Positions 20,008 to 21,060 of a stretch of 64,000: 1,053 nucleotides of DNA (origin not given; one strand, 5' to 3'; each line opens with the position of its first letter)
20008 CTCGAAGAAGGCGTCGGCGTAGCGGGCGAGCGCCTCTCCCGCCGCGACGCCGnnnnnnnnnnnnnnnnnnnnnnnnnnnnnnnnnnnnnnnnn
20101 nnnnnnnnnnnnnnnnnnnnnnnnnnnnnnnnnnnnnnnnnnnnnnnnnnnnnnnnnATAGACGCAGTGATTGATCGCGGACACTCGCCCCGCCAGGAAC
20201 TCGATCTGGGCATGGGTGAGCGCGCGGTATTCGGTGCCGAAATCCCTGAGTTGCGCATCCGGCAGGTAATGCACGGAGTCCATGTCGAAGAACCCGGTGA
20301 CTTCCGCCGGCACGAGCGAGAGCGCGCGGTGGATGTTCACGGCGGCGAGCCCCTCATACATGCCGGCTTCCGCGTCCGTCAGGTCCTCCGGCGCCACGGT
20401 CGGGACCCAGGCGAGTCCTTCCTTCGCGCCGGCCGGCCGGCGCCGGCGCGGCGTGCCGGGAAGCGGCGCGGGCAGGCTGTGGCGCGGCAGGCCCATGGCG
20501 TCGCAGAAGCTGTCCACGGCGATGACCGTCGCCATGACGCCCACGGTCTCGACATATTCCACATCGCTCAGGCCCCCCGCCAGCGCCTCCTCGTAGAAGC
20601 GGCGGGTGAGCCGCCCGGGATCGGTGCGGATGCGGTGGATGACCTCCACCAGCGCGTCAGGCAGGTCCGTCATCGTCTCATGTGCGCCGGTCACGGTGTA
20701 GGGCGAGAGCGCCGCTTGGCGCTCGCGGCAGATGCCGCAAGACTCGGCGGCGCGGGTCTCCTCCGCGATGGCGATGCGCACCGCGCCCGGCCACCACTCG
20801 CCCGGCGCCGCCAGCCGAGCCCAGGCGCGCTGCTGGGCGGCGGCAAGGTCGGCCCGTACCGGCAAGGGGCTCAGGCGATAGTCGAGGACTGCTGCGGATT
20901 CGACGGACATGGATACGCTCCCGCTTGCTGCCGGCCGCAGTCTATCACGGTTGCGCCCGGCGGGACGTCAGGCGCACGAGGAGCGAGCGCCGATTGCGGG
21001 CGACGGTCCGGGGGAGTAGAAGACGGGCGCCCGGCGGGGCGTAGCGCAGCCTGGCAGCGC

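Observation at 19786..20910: AhpD-like redox protein with in-frame UGA at the CxxC motif: a probable selenoprotein split into two ORFs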

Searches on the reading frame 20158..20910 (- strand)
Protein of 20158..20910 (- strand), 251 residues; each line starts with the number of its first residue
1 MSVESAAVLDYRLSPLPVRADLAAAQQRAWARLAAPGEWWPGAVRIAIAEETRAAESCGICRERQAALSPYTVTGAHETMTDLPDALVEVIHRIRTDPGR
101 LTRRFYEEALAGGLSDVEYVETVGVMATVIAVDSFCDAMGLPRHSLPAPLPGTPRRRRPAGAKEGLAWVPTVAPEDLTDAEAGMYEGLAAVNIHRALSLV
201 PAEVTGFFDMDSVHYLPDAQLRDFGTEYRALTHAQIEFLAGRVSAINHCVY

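Call 62: search_protein_representatives(protein=window:20158-20910:-)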
Query: 251 residues. Proteins with E-value up to 0.001 (for the whole library): 1083; up to 1e-10: 711; up to 1e-30: 229. The best 150 are listed.
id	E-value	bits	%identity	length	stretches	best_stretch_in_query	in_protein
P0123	4.0e-82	292.0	58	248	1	7-251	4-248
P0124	3.7e-79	282.2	56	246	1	14-251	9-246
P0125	4.9e-77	275.3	89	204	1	73-212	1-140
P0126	8.9e-75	267.9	54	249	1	8-251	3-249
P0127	6.6e-73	261.8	48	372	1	15-251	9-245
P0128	6.8e-73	261.7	51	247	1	13-251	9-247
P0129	8.2e-73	261.5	52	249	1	9-251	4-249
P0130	1.1e-69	251.2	49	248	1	16-251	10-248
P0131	4.0e-68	246.1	51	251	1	15-251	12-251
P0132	2.5e-67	243.5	49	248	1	7-251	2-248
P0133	2.9e-64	233.5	49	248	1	11-251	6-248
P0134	1.9e-62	227.5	47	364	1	14-251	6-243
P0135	7.5e-62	225.6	50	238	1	13-251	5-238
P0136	1.3e-60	221.6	48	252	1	12-251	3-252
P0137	4.1e-60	219.9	44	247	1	13-251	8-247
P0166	3.4e-50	187.4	44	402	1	9-247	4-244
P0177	2.4e-48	181.3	42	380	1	9-251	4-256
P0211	2.0e-44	168.5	37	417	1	9-251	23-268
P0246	1.5e-39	152.6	46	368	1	17-251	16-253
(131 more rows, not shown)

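Call 80: search_protein_families(library=ncbifam, proteins=[P0127, P0134, P0177, P0211, P0246, P0166, window:20158-20910:-], max_evalue=0.00001)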
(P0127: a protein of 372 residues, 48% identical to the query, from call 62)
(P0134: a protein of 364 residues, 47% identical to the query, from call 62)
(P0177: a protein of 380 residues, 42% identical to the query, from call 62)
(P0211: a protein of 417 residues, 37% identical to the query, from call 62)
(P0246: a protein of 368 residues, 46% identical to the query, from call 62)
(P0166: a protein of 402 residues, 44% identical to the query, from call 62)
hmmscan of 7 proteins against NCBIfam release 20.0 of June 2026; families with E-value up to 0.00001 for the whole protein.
P0127 (372 aa): 2 families
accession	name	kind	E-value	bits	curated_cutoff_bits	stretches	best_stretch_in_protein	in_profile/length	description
NF041238.1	AhpD_rel_CFYUT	equivalog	3.8e-119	398.1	175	1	12-362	1-356/357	alkylhydroperoxidase-related (seleno)protein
TIGR01926.1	peroxid_rel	subfamily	7.5e-07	29.1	81.8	0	223-340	59-174/178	peroxidase-related enzyme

P0134 (364 aa): 4 families
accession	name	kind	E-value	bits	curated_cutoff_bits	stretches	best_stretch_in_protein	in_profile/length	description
NF041238.1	AhpD_rel_CFYUT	equivalog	7.7e-116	387.2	175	1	10-350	1-346/357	alkylhydroperoxidase-related (seleno)protein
TIGR01926.1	peroxid_rel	subfamily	2e-08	34.2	81.8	1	219-337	56-173/178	peroxidase-related enzyme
TIGR00778.1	ahpD_dom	domain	4.1e-06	26.2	27.8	0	222-261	2-41/51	alkylhydroperoxidase AhpD family core domain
TIGR04030.1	perox_Avi_7169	hypoth_equivalog_domain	6.9e-06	26.2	233.15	0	222-326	70-173/185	alkylhydroperoxidase domain protein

P0177 (380 aa): 4 families
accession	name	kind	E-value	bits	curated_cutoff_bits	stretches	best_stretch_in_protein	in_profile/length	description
NF041238.1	AhpD_rel_CFYUT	equivalog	3e-124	414.9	175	1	13-373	1-356/357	alkylhydroperoxidase-related (seleno)protein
TIGR01926.1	peroxid_rel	subfamily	9.9e-11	41.7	81.8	1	238-350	63-173/178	peroxidase-related enzyme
TIGR04030.1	perox_Avi_7169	hypoth_equivalog_domain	5e-06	26.7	233.15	0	239-345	74-179/185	alkylhydroperoxidase domain protein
TIGR00778.1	ahpD_dom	domain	5.2e-06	25.9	27.8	0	235-267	2-34/51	alkylhydroperoxidase AhpD family core domain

P0211 (417 aa): 2 families
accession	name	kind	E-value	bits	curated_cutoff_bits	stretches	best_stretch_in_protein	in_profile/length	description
NF041238.1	AhpD_rel_CFYUT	equivalog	8.2e-117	390.4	175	1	32-384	1-356/357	alkylhydroperoxidase-related (seleno)protein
TIGR01926.1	peroxid_rel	subfamily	2.9e-10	40.2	81.8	1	236-361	52-173/178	peroxidase-related enzyme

P0246 (368 aa): 3 families
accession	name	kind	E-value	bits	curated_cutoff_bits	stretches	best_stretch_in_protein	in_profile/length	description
NF041238.1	AhpD_rel_CFYUT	equivalog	2.4e-97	326.4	175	1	17-352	1-340/357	alkylhydroperoxidase-related (seleno)protein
TIGR01926.1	peroxid_rel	subfamily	8.7e-16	58.2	81.8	1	199-345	26-174/178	peroxidase-related enzyme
TIGR00778.1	ahpD_dom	domain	8.4e-07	28.4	27.8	1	233-264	3-34/51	alkylhydroperoxidase AhpD family core domain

P0166 (402 aa): 1 family
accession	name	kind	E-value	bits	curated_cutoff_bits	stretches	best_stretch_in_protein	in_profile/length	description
NF041238.1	AhpD_rel_CFYUT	equivalog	5.7e-112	374.5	175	1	13-365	1-356/357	alkylhydroperoxidase-related (seleno)protein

window:20158-20910:- (251 aa): 1 family
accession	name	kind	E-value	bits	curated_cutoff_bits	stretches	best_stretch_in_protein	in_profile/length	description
NF041238.1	AhpD_rel_CFYUT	equivalog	5.3e-94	315.4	175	1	18-251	1-238/357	alkylhydroperoxidase-related (seleno)protein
